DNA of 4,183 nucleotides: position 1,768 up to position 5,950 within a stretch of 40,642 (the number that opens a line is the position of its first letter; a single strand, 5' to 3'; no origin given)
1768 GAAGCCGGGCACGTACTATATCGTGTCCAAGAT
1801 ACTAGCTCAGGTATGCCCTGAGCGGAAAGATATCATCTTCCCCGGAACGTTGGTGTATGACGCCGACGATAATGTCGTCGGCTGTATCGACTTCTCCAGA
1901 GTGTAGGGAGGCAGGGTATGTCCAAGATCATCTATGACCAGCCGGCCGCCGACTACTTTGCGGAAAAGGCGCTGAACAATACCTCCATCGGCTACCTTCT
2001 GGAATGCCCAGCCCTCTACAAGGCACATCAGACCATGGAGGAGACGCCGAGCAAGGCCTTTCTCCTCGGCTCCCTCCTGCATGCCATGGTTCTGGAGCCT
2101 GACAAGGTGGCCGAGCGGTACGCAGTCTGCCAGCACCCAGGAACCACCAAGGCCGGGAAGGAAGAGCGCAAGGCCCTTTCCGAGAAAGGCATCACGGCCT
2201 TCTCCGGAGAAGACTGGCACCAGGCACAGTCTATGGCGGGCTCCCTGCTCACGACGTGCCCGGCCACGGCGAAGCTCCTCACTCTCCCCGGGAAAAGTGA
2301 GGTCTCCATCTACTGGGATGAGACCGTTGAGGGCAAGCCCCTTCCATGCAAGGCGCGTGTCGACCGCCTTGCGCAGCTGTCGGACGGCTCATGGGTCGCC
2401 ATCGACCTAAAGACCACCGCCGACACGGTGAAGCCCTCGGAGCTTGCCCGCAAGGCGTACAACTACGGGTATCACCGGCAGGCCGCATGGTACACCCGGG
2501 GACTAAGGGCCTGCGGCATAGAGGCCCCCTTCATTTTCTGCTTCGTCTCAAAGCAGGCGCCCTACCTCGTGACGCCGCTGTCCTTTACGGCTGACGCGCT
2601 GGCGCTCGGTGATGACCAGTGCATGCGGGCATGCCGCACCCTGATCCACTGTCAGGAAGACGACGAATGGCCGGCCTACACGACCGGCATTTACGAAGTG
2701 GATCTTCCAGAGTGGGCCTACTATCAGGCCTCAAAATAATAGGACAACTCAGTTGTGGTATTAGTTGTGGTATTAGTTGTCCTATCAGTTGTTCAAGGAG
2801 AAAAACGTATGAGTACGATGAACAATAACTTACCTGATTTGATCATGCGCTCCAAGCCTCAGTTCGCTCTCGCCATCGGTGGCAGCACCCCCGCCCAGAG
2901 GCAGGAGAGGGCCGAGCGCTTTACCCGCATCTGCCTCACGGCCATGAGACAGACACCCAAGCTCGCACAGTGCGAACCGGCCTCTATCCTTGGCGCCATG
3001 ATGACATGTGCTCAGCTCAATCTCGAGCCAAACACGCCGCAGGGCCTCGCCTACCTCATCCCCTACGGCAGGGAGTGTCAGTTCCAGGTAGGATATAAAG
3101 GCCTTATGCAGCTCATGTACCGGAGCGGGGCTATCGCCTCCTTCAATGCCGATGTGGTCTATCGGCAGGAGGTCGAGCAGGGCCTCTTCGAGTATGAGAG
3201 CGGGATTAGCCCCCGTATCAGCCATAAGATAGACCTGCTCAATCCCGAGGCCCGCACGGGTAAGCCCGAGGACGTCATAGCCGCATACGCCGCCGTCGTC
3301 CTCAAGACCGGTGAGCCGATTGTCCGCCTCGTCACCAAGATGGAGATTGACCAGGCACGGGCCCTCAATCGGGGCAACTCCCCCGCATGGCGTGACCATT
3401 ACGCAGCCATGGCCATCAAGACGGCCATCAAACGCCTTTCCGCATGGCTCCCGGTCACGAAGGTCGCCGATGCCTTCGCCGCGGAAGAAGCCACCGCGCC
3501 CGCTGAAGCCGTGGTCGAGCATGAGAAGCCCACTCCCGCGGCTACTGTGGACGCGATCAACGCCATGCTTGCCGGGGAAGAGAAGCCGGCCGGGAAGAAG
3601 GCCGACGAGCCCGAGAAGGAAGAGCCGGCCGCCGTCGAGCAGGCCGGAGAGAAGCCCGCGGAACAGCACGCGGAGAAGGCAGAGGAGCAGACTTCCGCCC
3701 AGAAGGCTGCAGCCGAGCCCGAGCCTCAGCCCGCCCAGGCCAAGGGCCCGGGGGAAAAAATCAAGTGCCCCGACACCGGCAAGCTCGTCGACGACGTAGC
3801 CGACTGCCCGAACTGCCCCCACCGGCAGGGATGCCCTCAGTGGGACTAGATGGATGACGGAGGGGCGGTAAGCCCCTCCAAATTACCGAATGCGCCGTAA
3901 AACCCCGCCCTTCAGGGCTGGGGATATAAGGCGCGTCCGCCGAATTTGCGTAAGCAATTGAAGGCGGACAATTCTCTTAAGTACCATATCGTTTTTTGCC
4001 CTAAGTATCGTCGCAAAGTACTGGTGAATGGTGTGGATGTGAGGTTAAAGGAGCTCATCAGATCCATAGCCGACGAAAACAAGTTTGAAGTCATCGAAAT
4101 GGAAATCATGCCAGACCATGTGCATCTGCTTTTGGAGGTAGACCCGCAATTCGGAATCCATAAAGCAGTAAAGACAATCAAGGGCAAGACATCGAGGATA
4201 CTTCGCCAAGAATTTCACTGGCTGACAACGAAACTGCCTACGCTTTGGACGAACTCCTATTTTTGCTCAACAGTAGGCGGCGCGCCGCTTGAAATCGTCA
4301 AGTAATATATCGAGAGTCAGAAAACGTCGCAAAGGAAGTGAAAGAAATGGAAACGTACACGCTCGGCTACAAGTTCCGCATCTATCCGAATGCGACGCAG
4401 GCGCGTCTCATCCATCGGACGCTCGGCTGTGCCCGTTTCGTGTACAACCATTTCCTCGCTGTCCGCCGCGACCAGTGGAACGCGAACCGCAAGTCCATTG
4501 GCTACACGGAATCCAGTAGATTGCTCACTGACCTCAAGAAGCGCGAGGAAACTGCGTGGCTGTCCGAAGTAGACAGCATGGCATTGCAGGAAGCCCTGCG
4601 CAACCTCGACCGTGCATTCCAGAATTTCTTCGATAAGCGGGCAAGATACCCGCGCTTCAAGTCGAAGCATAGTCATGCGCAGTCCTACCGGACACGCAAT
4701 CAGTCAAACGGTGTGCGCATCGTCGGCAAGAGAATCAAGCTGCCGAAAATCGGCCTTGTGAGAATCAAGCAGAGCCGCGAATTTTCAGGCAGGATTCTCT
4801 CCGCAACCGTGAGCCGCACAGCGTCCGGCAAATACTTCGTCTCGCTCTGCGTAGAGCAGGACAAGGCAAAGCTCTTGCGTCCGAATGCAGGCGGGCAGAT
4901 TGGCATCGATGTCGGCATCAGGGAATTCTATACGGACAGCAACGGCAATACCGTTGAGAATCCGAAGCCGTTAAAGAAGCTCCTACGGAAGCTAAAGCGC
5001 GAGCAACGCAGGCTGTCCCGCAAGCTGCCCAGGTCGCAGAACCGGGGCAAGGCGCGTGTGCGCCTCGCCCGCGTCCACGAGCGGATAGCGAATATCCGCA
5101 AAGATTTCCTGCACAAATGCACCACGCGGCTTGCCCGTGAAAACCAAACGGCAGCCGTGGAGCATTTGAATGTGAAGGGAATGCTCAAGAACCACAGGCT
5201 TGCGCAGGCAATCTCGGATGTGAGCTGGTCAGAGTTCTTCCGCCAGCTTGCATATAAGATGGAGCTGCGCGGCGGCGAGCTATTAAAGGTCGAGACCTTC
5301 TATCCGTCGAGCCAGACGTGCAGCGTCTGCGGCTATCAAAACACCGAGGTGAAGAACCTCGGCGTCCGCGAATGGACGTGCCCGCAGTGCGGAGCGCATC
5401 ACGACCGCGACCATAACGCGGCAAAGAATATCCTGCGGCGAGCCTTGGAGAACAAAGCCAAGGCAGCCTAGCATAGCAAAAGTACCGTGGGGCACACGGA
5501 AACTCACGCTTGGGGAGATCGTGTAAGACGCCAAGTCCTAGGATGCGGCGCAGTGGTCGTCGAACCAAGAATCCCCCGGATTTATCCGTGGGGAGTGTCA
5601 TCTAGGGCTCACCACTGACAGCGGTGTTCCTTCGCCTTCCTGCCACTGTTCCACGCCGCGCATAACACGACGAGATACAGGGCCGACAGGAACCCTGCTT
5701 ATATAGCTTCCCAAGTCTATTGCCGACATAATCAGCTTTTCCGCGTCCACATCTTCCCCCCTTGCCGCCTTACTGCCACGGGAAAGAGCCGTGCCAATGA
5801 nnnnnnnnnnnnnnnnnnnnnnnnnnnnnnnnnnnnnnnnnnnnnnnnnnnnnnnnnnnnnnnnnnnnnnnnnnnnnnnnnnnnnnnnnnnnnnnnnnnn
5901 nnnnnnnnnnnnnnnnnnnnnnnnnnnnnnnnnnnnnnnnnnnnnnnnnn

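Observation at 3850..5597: IS200/IS605 tnpA-tnpB element (with putative omega-RNA) inserted into the phage genome exactly between convergent recT and the ejection-protein gene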

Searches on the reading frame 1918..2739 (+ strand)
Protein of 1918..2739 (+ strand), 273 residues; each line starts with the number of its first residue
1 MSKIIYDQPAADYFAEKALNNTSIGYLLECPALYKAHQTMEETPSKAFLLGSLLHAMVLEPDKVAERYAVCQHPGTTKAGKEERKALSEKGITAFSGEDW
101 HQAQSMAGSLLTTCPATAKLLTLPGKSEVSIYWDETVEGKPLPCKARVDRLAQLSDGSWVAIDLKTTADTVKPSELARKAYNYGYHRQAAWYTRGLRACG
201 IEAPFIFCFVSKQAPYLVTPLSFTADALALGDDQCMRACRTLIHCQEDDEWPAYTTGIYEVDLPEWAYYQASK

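Call 4: search_protein_families(library=pfam, proteins=[window:1918-2739:+])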
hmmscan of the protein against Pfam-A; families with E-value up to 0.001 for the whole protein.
window:1918-2739:+ (273 aa): 2 families
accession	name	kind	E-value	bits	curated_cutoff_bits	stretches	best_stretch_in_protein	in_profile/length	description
PF12684.13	DUF3799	-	4.8e-25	89.1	26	1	27-256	8-225/233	PDDEXK-like domain of unknown function (DUF3799)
PF12705.13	PDDEXK_1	-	9.8e-07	29.4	22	1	22-194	5-167/247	PD-(D/E)XK nuclease superfamily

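Call 65: find_encoding_contigs(protein=window:1918-2739:+, flank=5000, max_places=10)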
Protein window:1918-2739:+ (273 aa): 2 contigs read that carry it; 1 place shown.
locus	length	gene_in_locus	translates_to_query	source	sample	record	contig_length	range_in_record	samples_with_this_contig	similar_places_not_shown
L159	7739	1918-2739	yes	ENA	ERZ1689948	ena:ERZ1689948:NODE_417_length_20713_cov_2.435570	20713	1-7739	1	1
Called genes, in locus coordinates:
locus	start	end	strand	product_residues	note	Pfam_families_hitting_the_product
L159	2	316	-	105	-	?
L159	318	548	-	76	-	-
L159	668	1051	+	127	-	-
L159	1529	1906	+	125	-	-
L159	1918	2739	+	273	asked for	PF12705:PDDEXK_1 (weak), PF12684:DUF3799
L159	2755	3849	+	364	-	PF03837:RecT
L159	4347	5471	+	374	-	PF12323:HTH_OrfB_IS605, PF01385:OrfB_IS605, PF07282:Cas12f1-like_TNB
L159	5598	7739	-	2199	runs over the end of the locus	PF18760:ART-PolyVal (weak)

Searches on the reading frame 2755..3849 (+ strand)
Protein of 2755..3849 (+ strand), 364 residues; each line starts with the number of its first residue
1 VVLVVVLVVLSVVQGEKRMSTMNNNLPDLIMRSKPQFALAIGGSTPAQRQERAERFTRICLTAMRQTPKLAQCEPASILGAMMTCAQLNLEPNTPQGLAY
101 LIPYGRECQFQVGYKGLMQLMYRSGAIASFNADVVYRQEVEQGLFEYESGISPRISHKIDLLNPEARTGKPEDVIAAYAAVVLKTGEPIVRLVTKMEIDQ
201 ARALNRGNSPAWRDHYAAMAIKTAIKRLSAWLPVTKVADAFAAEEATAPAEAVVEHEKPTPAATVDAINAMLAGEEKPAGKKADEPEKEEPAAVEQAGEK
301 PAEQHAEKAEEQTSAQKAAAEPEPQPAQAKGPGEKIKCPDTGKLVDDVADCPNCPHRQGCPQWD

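Call 4: search_protein_families(library=pfam, proteins=[window:2755-3849:+])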
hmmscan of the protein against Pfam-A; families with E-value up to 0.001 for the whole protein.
window:2755-3849:+ (364 aa): 1 family
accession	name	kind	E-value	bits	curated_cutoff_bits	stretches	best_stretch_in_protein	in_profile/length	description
PF03837.19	RecT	-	2.8e-43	148.2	24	1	54-251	1-188/198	RecT family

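Call 10: find_related_loci(query=window:2809-3849:+, collection=viral_contigs, flank=6000)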
Query window:2809-3849:+ (346 aa) in viral_contigs; peptide patterns used: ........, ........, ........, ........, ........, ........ (x = any residue, [..] = any of these).
11 stretches matched a pattern; 5 encode a relative of the query (tblastn E <= 1e-3); 5 distinct loci.
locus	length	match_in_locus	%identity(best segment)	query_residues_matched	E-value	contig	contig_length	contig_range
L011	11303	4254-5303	91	1-346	0e+0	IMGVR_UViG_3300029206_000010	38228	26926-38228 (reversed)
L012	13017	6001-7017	90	1-346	0e+0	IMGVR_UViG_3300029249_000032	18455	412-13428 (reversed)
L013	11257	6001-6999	86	1-346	0e+0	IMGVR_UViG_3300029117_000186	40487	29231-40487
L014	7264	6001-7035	89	1-346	0e+0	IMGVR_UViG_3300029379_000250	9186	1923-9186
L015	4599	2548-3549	63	1-346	1e-138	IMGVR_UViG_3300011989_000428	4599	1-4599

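Call 23: find_encoding_contigs(protein=window:2809-3849:+, flank=6000, max_places=10)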
Protein window:2809-3849:+ (346 aa): 2 contigs read that carry it; 2 places shown.
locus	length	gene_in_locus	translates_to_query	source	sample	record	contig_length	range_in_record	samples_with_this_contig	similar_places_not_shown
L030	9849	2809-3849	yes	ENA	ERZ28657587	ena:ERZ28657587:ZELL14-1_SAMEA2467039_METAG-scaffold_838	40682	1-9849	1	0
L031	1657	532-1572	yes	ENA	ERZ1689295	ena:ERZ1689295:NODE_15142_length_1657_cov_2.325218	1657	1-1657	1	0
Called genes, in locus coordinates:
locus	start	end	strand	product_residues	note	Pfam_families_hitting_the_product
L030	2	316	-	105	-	?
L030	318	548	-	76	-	-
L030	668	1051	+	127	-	-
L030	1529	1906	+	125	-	-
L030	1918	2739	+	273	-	PF12705:PDDEXK_1 (weak), PF12684:DUF3799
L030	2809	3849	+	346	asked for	PF03837:RecT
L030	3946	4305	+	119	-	PF01797:Y1_Tnp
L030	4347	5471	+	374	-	PF12323:HTH_OrfB_IS605, PF01385:OrfB_IS605, PF07282:Cas12f1-like_TNB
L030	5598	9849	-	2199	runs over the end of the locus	PF18760:ART-PolyVal (weak)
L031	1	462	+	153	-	?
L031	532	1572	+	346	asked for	PF03837:RecT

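Call 49: search_protein_families(library=pfam, proteins=[L011:8075-9097:+, L011:6056-7180:+], max_evalue=0.001)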
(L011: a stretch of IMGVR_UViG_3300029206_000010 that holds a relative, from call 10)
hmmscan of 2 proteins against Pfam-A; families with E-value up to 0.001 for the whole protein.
L011:8075-9097:+ (341 aa): 2 families
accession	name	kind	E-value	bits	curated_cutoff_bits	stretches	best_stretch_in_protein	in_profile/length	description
PF00589.27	Phage_integrase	-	4.3e-17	62.9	27.1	1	189-324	28-168/172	Phage integrase family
PF13495.12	Phage_int_SAM_4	-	4.2e-05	24.3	27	1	73-145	9-81/85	Phage integrase, N-terminal SAM-like domain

L011:6056-7180:+ (375 aa): 0 families

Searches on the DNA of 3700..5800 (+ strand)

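Call 5: search_rna_families(source=window, start=3700, end=5800, threshold=evalue, max_evalue=1, show_alignments=3)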
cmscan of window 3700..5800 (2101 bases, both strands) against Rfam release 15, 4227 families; matches with E-value up to 1: 0.
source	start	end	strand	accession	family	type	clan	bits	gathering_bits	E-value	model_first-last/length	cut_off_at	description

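Call 8: search_dna_similar(query=window:3700-5750:+, collection=phages, mode=distant, max_rows=25)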
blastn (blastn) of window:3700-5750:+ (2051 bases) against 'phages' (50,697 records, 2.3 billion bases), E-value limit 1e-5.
Records with a match: 5; places in all: 5; records where one place covers at least 80% of the query: 0.
Best place of each record, by identity: 90-95% 1; 80-90% 1; 60-80% 3.
By first word of the organism name: Saccharomonospora 1; Enterocloster 1; Thermobifida 1; Bacteriophage 1; Morganella 1.
By host as written in the record: Saccharomonospora sp. 1; Enterocloster bolteae DA473 1; Thermobifida fusca NTU22 1; - 1; Morganella morganii IME1369 1.
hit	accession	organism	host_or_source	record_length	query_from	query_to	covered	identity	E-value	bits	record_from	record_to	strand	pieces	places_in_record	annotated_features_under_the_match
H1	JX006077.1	Saccharomonospora phage PIS 136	Saccharomonospora sp.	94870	395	629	11%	68.2%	2e-13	85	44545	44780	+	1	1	transposase-like protein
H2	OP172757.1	Enterocloster phage CB473P3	Enterocloster bolteae DA473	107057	1176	1326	7%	72.8%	2e-14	89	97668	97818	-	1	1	hypothetical protein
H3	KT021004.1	Thermobifida phage P1312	Thermobifida fusca NTU22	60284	1314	1452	7%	70.5%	5e-8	67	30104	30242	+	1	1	hypothetical protein | transposase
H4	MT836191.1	Bacteriophage sp.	human fecal samples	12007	184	261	4%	80.8%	4e-10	74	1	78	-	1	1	record has no annotation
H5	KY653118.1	Morganella phage IME1369_01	Morganella morganii IME1369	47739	192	236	2%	93.3%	2e-7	65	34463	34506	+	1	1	none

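Call 64: search_dna_similar(query=window:3887-5601:+, collection=plasmids, mode=distant, max_rows=12)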
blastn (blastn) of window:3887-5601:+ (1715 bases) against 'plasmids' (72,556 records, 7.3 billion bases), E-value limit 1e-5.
Records with a match: 1191; places in all: 1214; records where one place covers at least 80% of the query: 0.
Best place of each record, by identity: 95-99% 890; 90-95% 132; 80-90% 143; 60-80% 26.
By first word of the organism name: Klebsiella 824; Salmonella 158; Escherichia 137; Providencia 11; Xylella 10; Clostridium 8; Enterobacter 6; Raoultella 5; Mycobacterium 4; Pseudomonas 3; and 19 more.
By predicted mobility (MOB-suite, as given by PLSDB): conjugative 961; non-mobilizable 162; mobilizable 68.
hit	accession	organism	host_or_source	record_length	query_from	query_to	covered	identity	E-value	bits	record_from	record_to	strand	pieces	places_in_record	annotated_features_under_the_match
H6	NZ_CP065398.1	Bifidobacterium longum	cell culture,feces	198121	93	1714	46%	67.7%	1e-26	239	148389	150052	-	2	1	transposase | RNA-guided endonuclease TnpB family protein | tnpA: IS200/IS605 family transposase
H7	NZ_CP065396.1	Bifidobacterium longum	cell culture,feces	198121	93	1714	46%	67.7%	1e-26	239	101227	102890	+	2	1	tnpA: IS200/IS605 family transposase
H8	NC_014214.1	Allomeiothermus silvanus DSM 9946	hot spring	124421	93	440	20%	68.8%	4e-27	132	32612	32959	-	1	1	tnpA: IS200/IS605 family transposase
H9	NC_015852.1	Acidithiobacillus caldus SM-1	-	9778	86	428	20%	67.6%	2e-18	103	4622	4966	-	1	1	tnpA: IS200/IS605 family transposase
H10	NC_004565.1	Clostridium tetani E88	-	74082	207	455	15%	71.5%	1e-26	130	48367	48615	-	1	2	tnpA: IS200/IS605-like element ISClte2 family transposase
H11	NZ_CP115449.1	Clostridium tetani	-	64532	207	455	15%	71.5%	1e-26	130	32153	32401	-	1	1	tnpA: IS200/IS605-like element ISClte2 family transposase | hypothetical protein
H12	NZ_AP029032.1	Clostridium tetani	soil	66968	207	455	15%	71.5%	1e-26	130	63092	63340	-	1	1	tnpA: IS200/IS605-like element ISClte2 family transposase | hypothetical protein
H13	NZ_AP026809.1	Clostridium tetani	soil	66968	207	455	15%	71.5%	1e-26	130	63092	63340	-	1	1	tnpA: IS200/IS605-like element ISClte2 family transposase | hypothetical protein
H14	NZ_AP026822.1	Clostridium tetani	soil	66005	207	455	15%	71.5%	1e-26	130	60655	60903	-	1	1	tnpA: IS200/IS605-like element ISClte2 family transposase | hypothetical protein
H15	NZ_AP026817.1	Clostridium tetani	soil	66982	207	455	15%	71.5%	1e-26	130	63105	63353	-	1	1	tnpA: IS200/IS605-like element ISClte2 family transposase | hypothetical protein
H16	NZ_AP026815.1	Clostridium tetani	soil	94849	207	455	15%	71.5%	1e-26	130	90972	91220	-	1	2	tnpA: IS200/IS605-like element ISClte2 family transposase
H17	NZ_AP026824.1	Clostridium tetani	Homo sapiens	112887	207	455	15%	71.5%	1e-26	130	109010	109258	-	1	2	tnpA: IS200/IS605-like element ISClte2 family transposase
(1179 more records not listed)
